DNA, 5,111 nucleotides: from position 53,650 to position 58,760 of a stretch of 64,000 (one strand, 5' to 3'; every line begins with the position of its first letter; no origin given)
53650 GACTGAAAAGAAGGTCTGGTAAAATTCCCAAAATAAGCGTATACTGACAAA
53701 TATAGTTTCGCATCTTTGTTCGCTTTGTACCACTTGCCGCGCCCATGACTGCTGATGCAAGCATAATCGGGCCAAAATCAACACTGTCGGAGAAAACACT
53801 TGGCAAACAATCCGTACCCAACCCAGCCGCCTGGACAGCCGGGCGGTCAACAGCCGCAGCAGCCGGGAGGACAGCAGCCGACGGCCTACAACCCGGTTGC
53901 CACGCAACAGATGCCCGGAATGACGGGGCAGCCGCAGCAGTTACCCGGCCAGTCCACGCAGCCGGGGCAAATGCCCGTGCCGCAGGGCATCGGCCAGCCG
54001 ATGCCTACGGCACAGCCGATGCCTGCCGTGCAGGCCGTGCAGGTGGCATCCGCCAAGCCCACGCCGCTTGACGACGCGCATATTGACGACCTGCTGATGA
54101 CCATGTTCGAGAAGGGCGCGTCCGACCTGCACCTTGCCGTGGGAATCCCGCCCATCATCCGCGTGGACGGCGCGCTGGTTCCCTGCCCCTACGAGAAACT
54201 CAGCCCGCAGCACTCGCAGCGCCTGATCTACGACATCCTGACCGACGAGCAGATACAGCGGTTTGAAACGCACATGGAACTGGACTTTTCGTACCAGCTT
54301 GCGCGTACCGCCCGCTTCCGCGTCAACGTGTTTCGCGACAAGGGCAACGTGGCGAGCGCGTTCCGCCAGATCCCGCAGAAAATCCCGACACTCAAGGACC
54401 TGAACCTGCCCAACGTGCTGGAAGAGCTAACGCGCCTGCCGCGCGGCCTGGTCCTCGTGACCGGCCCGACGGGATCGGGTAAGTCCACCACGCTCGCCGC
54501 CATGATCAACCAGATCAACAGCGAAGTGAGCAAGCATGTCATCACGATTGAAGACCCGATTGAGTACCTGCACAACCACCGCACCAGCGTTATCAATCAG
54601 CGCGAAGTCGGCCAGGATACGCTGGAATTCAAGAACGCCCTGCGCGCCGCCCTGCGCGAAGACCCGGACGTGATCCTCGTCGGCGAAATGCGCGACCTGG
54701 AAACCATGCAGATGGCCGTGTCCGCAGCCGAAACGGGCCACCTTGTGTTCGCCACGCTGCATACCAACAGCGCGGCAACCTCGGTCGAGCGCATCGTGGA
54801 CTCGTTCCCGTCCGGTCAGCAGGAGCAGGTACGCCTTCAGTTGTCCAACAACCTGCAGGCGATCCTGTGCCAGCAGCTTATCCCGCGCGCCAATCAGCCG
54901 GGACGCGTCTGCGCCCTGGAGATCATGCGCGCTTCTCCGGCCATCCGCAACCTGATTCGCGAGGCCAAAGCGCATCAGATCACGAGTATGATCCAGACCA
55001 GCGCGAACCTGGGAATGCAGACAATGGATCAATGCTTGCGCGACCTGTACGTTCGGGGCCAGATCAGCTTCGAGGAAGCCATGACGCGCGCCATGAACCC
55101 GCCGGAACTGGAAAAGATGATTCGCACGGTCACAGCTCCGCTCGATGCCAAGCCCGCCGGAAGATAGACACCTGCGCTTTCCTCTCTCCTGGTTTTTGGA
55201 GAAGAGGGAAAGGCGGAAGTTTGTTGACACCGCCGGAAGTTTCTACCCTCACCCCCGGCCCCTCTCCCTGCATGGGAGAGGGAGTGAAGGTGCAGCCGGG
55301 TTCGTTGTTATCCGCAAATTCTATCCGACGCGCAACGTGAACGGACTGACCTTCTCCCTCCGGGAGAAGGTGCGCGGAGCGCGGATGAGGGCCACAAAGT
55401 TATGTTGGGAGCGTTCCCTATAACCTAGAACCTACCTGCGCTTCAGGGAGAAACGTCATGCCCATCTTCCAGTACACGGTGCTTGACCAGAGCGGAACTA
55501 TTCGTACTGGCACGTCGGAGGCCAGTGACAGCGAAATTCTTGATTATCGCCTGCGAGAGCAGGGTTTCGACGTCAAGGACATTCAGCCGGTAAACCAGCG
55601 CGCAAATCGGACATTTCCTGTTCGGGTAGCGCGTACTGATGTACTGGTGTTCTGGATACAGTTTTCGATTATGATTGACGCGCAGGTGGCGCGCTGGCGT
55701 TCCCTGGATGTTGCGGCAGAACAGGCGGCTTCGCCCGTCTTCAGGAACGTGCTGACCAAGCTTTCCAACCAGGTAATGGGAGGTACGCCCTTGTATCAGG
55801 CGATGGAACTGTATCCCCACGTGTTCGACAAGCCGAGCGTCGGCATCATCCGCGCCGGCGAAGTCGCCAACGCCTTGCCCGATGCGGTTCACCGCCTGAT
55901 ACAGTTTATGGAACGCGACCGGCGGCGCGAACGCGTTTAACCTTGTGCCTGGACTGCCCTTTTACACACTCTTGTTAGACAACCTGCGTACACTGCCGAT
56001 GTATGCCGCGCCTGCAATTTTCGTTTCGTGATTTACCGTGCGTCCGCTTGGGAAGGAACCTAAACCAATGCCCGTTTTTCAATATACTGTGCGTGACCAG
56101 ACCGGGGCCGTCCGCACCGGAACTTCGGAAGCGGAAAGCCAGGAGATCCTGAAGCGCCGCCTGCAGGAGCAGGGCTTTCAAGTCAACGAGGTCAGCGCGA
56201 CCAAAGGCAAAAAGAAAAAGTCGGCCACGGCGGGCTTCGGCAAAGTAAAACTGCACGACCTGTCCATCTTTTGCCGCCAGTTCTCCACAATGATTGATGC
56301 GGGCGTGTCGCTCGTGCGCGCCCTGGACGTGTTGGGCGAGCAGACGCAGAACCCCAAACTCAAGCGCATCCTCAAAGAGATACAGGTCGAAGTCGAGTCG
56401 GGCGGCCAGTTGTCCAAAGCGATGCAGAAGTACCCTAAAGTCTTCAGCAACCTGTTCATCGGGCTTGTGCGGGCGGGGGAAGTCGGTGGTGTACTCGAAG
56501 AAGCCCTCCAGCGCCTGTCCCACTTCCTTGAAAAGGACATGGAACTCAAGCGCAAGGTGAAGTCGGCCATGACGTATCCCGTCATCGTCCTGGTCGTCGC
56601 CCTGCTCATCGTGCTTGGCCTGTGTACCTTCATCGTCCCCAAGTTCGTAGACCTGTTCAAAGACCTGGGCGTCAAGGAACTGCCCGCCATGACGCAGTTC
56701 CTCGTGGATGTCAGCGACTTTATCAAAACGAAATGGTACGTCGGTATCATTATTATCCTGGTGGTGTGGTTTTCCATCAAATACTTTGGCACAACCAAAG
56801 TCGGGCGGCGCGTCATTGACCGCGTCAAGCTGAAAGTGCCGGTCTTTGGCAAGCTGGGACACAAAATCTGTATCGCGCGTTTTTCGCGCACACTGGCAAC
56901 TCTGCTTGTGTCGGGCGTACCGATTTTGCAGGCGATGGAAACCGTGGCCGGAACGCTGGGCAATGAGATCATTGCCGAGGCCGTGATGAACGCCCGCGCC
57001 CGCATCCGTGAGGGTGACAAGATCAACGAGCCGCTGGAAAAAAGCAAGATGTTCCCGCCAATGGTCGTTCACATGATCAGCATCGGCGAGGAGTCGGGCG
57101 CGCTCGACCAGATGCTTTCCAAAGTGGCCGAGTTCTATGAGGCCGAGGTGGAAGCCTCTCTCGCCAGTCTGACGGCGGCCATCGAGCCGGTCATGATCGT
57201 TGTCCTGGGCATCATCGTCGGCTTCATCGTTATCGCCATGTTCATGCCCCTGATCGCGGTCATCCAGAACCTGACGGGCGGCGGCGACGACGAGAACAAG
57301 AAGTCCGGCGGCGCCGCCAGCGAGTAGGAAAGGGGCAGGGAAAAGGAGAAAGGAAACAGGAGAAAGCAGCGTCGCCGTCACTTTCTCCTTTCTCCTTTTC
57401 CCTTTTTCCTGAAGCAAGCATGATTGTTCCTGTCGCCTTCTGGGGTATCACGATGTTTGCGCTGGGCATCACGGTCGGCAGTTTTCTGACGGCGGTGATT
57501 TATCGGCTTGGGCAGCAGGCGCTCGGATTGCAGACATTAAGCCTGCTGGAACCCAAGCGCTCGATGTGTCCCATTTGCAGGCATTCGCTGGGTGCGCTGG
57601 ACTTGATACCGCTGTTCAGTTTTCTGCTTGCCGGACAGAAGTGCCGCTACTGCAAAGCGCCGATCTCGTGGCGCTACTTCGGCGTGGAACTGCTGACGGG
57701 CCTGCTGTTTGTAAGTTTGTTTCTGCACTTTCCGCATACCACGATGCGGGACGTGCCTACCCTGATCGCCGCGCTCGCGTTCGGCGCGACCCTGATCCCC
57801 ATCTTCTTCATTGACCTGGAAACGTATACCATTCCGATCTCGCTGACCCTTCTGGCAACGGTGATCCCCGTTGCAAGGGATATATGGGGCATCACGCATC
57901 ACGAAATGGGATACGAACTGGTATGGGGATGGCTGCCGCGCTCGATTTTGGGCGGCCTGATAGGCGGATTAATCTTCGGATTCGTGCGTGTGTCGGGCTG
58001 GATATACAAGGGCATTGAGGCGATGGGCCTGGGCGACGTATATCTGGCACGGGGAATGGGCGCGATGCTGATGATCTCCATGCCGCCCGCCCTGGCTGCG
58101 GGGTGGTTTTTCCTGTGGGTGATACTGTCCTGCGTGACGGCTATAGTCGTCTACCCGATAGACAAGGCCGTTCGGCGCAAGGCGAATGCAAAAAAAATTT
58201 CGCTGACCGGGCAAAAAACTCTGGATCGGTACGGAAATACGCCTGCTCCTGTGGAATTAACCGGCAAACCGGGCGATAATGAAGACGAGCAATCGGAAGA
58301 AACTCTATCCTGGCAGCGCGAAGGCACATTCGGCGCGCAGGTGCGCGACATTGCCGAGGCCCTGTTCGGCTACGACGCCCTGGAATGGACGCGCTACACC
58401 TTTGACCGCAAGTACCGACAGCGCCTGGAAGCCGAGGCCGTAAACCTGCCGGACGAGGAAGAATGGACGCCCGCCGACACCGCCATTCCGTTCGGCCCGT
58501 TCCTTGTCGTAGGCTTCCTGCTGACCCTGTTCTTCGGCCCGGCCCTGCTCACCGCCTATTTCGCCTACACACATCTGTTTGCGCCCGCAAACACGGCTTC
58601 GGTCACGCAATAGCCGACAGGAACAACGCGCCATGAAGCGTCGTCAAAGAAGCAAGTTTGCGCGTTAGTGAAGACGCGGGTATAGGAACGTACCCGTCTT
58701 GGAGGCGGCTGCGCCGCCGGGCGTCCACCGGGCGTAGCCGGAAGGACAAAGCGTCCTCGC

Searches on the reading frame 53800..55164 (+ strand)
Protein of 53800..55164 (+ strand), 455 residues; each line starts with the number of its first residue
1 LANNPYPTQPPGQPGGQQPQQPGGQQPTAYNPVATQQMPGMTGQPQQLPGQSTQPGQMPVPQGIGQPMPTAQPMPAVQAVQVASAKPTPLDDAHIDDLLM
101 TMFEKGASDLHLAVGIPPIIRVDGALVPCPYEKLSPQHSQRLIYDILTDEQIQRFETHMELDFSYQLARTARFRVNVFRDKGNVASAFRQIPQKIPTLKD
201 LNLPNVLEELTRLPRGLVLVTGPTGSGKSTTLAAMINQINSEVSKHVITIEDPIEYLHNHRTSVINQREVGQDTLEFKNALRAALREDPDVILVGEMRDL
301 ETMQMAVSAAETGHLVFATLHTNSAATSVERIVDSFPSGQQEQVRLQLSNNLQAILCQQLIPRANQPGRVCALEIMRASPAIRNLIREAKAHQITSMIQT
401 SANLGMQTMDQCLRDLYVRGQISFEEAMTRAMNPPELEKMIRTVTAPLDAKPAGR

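Call 4: search_protein_families(library=pfam, proteins=[window:53800-55164:+], max_evalue=0.01)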
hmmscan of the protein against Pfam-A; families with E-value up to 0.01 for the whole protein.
window:53800-55164:+ (455 aa): 17 families
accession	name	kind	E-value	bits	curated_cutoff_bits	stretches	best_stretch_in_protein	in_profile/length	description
PF00437.27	T2SSE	-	2.8e-50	171.4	24.9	1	98-370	15-287/370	Type II/IV secretion system protein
PF13401.12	AAA_22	-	9.1e-06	26.5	27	1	215-300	5-96/130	AAA domain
PF25199.1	nSTAND_NTPase5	-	2.2e-05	24.8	34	1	208-262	34-88/145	Novel STAND NTPase 5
PF13191.12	AAA_16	-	5.7e-05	24.1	32.6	1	215-256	23-66/167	AAA ATPase domain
PF13555.12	AAA_29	-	0.0002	21.5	27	1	214-236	21-43/61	P-loop containing region of AAA domain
PF00005.33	ABC_tran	-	0.0016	19.5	25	1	217-345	13-118/137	ABC transporter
PF13671.12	AAA_33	-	0.0016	19.2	27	1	217-332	1-115/143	AAA domain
PF13604.12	AAA_30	-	0.0017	18.6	27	1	206-248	9-50/191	AAA domain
PF13476.12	AAA_23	-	0.0022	19.1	27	1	214-235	18-39/201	AAA domain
PF01935.23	DUF87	-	0.0024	18.4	23.2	1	219-250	27-58/220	Helicase HerA, central domain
PF01637.24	ATPase_2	-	0.0028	17.9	33.2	1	204-262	9-66/225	ATPase domain predominantly from Archaea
PF00265.24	TK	-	0.003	17.9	20.6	1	217-323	3-114/176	Thymidine kinase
PF01580.24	FtsK_SpoIIIE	-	0.0033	17.4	24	0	216-237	40-61/221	FtsK/SpoIIIE family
PF04851.21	ResIII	-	0.0037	17.6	22.5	1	218-269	26-78/164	Type III restriction enzyme, res subunit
PF00004.35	AAA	-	0.0051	17.7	21.2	0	218-302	1-71/131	ATPase family associated with various cellular activities (AAA)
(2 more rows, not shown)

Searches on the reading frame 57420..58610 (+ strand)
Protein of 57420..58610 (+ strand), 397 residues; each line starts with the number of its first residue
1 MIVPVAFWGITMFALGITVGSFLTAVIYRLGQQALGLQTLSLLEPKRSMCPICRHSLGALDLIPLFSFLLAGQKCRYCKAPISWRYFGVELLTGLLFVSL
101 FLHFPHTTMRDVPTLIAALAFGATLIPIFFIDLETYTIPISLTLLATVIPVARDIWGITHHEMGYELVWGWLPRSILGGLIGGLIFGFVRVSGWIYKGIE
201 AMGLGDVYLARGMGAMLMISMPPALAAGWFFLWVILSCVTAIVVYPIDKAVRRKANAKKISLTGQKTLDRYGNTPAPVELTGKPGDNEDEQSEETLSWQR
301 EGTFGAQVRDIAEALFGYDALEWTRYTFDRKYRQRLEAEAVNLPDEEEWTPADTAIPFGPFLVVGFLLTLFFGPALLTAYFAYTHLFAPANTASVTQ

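Call 4: search_protein_families(library=pfam, proteins=[window:57420-58610:+], max_evalue=0.01)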
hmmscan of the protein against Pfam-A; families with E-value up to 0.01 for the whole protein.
window:57420-58610:+ (397 aa): 2 families
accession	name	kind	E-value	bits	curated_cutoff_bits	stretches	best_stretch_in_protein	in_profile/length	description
PF06750.18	A24_N_bact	-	3.2e-26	91.6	23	1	15-104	2-84/84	Bacterial Peptidase A24 N-terminal domain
PF01478.23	Peptidase_A24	-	9.3e-06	26.5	26.5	1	120-243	2-101/104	Type IV leader peptidase family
